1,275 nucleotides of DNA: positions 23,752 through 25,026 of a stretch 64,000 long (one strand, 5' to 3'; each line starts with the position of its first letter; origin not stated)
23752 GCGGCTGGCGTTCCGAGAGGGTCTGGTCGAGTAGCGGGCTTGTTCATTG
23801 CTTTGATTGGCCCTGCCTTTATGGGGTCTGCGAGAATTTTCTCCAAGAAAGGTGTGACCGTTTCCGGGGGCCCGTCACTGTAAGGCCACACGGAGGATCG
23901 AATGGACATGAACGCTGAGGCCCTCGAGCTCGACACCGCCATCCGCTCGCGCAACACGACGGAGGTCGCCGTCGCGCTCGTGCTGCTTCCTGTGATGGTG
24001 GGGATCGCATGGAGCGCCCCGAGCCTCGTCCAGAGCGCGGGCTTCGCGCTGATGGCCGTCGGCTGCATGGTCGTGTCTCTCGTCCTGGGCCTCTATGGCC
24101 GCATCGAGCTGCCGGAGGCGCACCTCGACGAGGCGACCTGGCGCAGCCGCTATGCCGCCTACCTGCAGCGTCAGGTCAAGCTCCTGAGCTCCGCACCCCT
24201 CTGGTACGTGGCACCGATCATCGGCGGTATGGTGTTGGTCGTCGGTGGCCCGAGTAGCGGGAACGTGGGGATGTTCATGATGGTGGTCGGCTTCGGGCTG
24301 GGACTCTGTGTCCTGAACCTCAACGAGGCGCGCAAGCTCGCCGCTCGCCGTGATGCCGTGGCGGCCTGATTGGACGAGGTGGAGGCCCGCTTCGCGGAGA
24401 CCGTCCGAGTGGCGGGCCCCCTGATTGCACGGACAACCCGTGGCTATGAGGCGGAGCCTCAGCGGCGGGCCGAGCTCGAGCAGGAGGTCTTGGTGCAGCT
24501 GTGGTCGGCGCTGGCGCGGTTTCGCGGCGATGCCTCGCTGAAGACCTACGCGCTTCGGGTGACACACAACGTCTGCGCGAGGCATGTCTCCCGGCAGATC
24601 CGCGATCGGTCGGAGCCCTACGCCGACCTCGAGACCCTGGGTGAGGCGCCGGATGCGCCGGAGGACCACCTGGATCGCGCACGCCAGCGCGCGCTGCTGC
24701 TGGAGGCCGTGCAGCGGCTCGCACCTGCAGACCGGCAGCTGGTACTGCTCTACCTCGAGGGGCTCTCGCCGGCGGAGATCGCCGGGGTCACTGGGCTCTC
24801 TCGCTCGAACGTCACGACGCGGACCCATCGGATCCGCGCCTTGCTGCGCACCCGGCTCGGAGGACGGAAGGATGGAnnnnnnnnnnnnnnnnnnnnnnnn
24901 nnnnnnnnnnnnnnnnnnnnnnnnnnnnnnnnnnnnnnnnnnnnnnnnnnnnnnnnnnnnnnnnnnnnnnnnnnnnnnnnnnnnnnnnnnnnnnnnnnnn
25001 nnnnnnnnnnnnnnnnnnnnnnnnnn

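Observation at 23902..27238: ECF sigma factor sandwiched between two paralogous 4-TM modules, one fused to an LtaS-type sulfatase-fold enzyme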

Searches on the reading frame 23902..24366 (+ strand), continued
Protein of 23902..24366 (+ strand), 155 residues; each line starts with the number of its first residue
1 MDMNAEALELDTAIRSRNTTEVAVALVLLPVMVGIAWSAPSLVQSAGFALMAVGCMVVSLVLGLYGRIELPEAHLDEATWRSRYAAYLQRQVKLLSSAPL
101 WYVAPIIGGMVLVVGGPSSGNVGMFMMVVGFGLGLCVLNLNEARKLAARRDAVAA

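Call 104: search_protein_families(library=pfam, proteins=[L143:1264-2748:+, L143:2793-3359:+, L143:5850-6587:+, L143:6587-7300:-, L143:6656-7270:+], max_evalue=0.001)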
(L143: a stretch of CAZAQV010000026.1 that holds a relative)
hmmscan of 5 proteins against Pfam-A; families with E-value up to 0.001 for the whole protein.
L143:1264-2748:+ (495 aa): 2 families
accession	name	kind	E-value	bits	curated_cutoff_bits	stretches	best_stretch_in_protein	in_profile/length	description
PF01483.27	P_proprotein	-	2.1e-10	41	21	1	411-490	3-86/86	Proprotein convertase P-domain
PF04151.21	PPC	-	0.00048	21.4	25.9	0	72-149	5-68/70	Bacterial pre-peptidase C-terminal domain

L143:2793-3359:+ (189 aa): 0 families

L143:5850-6587:+ (246 aa): 0 families

L143:6587-7300:- (237 aa): 0 families

L143:6656-7270:+ (205 aa): 0 families

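Call 110: find_encoding_contigs(protein=P0054, flank=4000, max_places=3)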
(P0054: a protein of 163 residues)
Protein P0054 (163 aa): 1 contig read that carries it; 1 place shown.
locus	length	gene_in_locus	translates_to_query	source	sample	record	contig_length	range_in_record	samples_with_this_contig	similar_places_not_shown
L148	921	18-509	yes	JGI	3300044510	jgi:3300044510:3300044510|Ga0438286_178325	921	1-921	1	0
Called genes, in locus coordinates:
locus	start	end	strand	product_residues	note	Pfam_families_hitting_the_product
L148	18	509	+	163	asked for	-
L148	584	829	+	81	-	-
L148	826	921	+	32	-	?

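Call 111: find_encoding_contigs(protein=P0021, flank=5000, max_places=3)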
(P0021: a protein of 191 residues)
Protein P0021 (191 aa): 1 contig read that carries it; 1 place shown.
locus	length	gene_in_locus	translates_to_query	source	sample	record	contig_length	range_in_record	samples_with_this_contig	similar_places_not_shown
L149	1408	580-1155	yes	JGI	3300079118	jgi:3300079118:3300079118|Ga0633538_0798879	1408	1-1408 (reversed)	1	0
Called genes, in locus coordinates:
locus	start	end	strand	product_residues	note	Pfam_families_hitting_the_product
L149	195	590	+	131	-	PF08281:Sigma70_r4_2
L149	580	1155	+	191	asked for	-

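Call 112: find_encoding_contigs(protein=P0141, flank=4000, max_places=2)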
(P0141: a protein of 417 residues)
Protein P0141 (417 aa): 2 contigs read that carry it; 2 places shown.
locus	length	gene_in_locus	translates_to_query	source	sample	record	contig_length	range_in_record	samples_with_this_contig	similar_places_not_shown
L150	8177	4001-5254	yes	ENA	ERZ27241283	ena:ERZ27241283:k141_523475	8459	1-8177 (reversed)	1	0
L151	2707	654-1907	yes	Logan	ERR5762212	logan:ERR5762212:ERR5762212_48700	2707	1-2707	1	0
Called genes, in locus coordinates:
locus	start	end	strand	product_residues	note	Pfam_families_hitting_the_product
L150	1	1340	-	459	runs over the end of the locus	-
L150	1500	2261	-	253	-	-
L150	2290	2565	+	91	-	-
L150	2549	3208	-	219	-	PF13340:DUF4096, PF01609:DDE_Tnp_1, PF13586:DDE_Tnp_1_2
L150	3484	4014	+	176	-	PF04542:Sigma70_r2 (weak), PF08281:Sigma70_r4_2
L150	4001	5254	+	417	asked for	-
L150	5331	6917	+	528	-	PF00144:Beta-lactamase, PF11954:DUF3471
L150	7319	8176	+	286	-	?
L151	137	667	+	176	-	PF04542:Sigma70_r2 (weak), PF08281:Sigma70_r4_2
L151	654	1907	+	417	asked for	-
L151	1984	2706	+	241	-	?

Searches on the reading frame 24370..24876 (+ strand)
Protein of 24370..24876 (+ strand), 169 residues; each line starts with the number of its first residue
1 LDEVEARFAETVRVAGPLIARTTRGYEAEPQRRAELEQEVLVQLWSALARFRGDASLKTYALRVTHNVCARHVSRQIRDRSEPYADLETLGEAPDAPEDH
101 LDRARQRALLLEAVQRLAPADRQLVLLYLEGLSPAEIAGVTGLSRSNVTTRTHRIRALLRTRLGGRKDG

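Call 3: search_protein_families(library=pfam, proteins=[window:24370-24876:+], max_evalue=0.1)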
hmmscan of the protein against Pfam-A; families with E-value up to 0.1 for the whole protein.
window:24370-24876:+ (169 aa): 10 families
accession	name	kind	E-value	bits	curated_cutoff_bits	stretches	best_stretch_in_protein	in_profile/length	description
PF08281.18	Sigma70_r4_2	-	1.2e-12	47.7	25.7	1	109-159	3-54/54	Sigma-70, region 4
PF04542.20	Sigma70_r2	-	3e-10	40.2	24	1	16-76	6-68/71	Sigma-70 region 2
PF04545.22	Sigma70_r4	-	0.00033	20.6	24.1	1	115-160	3-49/50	Sigma-70, region 4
PF07638.17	Sigma70_ECF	-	0.0024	18.2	21.1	1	101-162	117-182/185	ECF sigma factor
PF13384.12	HTH_23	-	0.0072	16.6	24.6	1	123-149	9-35/50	Homeodomain-like domain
PF13551.12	HTH_29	-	0.01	16.4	28.1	1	123-150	3-31/64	Winged helix-turn helix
PF22233.2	PhyR_sigma-like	-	0.014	15.7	27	1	115-148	2-36/50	Response regulator PhyR, sigma-like domain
PF07750.17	GcrA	-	0.032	15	26.9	1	124-157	11-45/155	GcrA cell cycle regulator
PF06056.18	Terminase_5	-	0.055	13.9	20.3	0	123-148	5-30/58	Putative ATPase subunit of terminase (gpP-like)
PF13412.12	HTH_24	-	0.087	12.9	21.9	1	131-151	17-37/48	Winged helix-turn-helix DNA-binding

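Call 6: search_protein_families(library=ncbifam, proteins=[window:24370-24876:+], max_evalue=0.1)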
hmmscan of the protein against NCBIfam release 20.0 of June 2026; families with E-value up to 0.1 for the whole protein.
window:24370-24876:+ (169 aa): 60 families (the best 25 are shown)
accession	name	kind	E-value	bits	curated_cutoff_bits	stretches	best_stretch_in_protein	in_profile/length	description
TIGR02937.1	sigma70-ECF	superfamily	3.9e-24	85.1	42.9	1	16-163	11-165/165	sigma-70 family RNA polymerase sigma factor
TIGR02983.1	SigE-fam_strep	subfamily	1.6e-17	63.8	141.55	1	5-165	5-160/162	SigE family RNA polymerase sigma factor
NF008888.0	PRK11922.1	equivalog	2.7e-16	59.9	204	1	8-164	32-197/231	RNA polymerase sigma factor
TIGR02989.1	Sig-70_gvs1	subfamily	6.1e-14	52.2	124.55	1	27-160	22-155/158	RNA polymerase sigma-70 factor, Rhodopirellula/Verrucomicrobium family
NF004113.0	PRK05602.1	equivalog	1.7e-13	50.7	208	1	32-166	71-204/211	RNA polymerase sigma factor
NF009176.0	PRK12524.1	equivalog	2.1e-13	50.5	264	1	32-168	52-189/196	RNA polymerase sigma factor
NF009171.0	PRK12518.1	equivalog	1.1e-12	48.2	208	1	35-162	55-183/191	RNA polymerase sigma factor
TIGR02985.1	Sig70_bacteroi1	subfamily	1.2e-12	48.3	126.4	1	22-163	17-162/162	RNA polymerase sigma-70 factor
NF006930.0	PRK09415.1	subfamily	1.7e-12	47.5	198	1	34-163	44-175/179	RNA polymerase factor sigma C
NF009166.1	PRK12513.1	equivalog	3.4e-12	46.5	206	1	29-163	45-186/193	RNA polymerase sigma factor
NF058625.1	sigma_PG0214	equivalog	9e-12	45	130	1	30-163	28-161/170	GFO_1088 family ECF-type sigma factor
NF007222.0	PRK09640.1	equivalog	3.6e-11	43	194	1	35-165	55-184/188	RNA polymerase sigma factor SigX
NF007220.0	PRK09639.1-5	equivalog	4.9e-11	42.7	260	1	34-163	31-164/181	RNA polymerase sigma factor SigX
NF009168.0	PRK12515.1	subfamily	2e-10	40.5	236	1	32-159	48-175/189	RNA polymerase sigma factor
NF008894.0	PRK11924.3-1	equivalog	6.5e-10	39.4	258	1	34-163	50-181/188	RNA polymerase sigma factor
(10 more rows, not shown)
